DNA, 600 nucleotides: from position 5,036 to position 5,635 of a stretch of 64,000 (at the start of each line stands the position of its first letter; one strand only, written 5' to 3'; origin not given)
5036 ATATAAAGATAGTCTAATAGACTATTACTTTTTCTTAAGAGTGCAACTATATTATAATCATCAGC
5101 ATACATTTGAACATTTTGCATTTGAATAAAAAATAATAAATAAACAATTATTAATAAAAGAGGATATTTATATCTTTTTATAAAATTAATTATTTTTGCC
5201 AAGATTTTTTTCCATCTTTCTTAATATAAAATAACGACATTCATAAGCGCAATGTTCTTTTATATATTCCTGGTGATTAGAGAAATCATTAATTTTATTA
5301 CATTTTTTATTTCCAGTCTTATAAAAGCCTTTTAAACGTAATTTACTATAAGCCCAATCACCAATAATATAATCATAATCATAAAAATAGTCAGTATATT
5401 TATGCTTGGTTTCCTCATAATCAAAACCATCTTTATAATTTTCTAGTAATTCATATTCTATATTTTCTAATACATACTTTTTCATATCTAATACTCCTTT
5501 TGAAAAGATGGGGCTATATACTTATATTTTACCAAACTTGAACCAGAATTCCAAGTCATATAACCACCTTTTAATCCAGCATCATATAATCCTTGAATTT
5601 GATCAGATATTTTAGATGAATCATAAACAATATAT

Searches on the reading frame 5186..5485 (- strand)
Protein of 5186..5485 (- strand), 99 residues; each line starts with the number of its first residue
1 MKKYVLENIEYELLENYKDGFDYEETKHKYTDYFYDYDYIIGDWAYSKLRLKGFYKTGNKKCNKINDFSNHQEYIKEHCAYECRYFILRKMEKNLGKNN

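Call 63: search_protein_families(library=padloc, proteins=[window:5186-5485:-], max_evalue=0.1)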
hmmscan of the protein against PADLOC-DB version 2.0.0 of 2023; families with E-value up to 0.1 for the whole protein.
window:5186-5485:- (99 aa): 1 family
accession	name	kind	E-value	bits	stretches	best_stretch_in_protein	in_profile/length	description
PDLC03013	RTasTM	-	0.052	11.3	1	3-88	23-113/229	-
